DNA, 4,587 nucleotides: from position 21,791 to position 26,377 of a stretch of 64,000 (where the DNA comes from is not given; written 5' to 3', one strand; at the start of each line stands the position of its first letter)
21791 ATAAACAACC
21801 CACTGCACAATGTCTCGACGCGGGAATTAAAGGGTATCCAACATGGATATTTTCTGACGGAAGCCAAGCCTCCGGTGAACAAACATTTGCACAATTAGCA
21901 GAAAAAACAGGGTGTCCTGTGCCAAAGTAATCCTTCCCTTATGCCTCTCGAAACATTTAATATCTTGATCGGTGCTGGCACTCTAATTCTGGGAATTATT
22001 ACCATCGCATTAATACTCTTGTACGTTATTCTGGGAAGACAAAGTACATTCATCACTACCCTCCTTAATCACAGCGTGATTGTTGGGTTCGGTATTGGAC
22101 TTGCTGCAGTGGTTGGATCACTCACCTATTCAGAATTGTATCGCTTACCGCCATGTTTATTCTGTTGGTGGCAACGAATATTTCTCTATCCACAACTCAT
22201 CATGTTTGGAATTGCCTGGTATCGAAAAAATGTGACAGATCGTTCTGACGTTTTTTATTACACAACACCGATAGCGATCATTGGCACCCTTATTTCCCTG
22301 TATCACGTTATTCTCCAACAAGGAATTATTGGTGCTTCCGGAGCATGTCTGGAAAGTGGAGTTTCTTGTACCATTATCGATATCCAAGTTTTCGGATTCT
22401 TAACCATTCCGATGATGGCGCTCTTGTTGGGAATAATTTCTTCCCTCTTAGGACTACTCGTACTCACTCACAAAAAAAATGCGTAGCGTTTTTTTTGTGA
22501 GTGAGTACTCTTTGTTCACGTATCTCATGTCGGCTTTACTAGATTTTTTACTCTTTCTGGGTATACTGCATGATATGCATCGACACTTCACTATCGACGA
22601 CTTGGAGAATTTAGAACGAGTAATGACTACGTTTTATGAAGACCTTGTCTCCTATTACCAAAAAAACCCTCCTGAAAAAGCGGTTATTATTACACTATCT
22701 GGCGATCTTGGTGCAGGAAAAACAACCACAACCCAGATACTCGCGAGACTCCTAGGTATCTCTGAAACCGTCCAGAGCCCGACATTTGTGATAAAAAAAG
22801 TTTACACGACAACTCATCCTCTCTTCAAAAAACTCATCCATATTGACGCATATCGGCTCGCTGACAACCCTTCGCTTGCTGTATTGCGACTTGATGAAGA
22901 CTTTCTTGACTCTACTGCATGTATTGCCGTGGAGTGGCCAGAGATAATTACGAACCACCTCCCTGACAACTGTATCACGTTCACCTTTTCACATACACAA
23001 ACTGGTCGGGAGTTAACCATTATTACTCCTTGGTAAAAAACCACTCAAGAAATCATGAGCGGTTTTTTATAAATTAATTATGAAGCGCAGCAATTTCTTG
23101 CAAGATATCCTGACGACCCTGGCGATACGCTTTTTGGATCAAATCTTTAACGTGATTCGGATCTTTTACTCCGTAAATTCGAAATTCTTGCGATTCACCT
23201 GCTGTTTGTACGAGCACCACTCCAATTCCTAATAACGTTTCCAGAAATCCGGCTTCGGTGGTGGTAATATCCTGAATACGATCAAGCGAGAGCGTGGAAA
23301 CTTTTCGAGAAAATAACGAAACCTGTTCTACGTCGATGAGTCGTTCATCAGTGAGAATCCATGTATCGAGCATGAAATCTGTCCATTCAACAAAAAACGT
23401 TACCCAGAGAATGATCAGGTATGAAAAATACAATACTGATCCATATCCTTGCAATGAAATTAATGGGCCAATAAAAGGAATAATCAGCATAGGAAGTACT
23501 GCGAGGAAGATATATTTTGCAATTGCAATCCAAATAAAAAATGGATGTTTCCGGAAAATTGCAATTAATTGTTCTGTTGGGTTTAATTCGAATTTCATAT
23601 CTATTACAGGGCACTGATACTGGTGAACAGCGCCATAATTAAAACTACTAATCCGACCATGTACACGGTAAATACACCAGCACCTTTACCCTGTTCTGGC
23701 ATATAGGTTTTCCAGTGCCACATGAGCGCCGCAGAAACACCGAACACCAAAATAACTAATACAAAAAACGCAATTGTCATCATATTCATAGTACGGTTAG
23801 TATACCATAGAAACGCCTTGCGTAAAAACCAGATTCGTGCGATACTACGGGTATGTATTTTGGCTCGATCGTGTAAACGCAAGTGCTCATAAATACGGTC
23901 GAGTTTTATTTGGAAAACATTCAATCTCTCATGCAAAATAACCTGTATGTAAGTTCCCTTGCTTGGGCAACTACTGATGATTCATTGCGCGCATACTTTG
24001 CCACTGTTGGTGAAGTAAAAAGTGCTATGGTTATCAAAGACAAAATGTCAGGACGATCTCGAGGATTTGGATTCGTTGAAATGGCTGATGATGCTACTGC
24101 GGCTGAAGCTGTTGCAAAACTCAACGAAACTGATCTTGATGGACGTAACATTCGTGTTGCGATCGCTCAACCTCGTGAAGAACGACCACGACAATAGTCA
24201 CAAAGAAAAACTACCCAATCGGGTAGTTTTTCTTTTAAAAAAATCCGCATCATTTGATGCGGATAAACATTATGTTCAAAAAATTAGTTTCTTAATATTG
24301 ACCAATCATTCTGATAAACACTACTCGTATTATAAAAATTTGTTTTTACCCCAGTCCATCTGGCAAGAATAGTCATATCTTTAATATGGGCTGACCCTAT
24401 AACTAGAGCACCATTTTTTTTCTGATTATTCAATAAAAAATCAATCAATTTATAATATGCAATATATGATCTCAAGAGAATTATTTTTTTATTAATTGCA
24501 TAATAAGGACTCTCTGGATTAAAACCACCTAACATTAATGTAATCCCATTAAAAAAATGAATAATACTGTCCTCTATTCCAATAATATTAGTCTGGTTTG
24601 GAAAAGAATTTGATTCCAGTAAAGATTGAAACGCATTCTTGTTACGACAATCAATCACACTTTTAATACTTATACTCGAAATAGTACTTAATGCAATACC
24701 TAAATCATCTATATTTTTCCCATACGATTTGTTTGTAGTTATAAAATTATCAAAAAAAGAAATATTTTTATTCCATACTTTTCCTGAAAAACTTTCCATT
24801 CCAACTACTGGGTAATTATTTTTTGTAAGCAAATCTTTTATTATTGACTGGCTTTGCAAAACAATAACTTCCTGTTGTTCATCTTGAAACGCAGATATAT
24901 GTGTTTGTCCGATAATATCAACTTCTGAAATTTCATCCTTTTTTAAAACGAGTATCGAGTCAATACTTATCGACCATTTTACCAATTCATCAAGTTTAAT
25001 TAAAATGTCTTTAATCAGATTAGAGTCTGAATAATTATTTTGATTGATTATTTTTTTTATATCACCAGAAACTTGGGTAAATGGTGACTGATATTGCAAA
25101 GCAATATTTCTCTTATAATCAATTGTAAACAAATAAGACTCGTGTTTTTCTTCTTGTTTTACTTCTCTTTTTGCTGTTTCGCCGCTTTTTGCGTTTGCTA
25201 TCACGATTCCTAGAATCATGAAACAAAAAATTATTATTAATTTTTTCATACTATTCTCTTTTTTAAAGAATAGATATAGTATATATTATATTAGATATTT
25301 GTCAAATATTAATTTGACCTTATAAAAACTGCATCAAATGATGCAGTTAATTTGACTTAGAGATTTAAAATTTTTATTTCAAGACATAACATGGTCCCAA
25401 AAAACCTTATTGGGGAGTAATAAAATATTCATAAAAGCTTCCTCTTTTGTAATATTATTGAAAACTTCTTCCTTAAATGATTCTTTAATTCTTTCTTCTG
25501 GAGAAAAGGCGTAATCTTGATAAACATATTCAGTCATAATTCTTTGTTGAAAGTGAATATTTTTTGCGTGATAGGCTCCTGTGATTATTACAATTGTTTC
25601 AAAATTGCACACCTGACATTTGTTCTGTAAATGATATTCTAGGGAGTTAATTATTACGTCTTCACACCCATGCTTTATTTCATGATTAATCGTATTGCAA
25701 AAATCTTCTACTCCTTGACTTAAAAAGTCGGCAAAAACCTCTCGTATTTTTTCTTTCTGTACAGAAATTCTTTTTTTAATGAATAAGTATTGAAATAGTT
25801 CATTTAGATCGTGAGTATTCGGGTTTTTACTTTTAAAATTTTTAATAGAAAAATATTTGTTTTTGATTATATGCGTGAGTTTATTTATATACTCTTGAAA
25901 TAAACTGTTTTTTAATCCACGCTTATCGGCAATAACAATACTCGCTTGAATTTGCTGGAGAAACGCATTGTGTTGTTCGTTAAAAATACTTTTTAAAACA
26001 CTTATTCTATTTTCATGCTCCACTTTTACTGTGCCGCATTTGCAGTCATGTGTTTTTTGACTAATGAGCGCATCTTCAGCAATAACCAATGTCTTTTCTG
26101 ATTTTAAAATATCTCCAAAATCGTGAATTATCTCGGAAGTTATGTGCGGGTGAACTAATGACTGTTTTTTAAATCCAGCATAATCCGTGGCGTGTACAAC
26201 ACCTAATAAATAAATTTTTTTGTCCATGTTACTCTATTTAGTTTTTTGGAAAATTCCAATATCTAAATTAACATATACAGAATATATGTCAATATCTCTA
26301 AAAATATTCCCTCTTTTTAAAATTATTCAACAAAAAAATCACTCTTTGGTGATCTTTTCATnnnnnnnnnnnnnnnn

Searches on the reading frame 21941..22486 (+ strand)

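Call 12: search_protein_families(library=pfam, proteins=[window:21941-22486:+])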
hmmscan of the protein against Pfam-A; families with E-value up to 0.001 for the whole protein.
window:21941-22486:+ (181 aa): 1 family
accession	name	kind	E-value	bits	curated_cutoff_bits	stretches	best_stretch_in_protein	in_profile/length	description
PF02600.21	DsbB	-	2.4e-10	41.4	22.1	1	46-168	5-142/148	Disulfide bond formation protein DsbB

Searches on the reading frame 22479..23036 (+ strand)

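Call 12: search_protein_families(library=pfam, proteins=[window:22479-23036:+])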
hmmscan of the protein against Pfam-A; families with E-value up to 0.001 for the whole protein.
window:22479-23036:+ (185 aa): 1 family
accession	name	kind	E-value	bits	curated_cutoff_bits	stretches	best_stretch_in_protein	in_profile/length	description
PF02367.23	TsaE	-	2e-28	99.3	26.6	1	67-177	20-126/128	Threonylcarbamoyl adenosine biosynthesis protein TsaE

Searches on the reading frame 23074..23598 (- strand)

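Call 12: search_protein_families(library=pfam, proteins=[window:23074-23598:-])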
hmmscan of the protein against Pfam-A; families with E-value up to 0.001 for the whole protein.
window:23074-23598:- (174 aa): 2 families
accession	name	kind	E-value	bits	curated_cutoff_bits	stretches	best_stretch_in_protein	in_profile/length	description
PF03703.20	bPH_2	-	2.1e-07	31.5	22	1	83-154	9-78/78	Bacterial PH domain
PF08000.17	bPH_1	-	0.00094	19.6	27.7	0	76-129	39-94/122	Bacterial PH domain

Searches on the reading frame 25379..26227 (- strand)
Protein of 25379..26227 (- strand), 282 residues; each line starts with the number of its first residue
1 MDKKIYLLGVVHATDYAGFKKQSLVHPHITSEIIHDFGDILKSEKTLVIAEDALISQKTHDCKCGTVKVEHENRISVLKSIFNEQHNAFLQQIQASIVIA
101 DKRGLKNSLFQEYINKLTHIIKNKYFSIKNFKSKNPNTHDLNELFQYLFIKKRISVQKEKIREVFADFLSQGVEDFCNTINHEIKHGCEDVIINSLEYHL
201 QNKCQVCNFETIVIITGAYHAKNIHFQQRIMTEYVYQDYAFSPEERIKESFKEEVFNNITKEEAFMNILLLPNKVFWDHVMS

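Call 12: search_protein_families(library=pfam, proteins=[window:25379-26227:-])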
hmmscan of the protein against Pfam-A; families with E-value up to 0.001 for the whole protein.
window:25379-26227:- (282 aa): 1 family
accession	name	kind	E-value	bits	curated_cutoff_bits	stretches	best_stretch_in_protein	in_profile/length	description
PF03801.18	Ndc80_HEC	-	0.00046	20.3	25.1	1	73-151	2-83/147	HEC/Ndc80p family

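Call 69: search_protein_families(library=ncbifam, proteins=[window:25379-26227:-], max_evalue=0.01)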
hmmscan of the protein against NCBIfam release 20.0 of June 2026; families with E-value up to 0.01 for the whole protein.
window:25379-26227:- (282 aa): 0 families
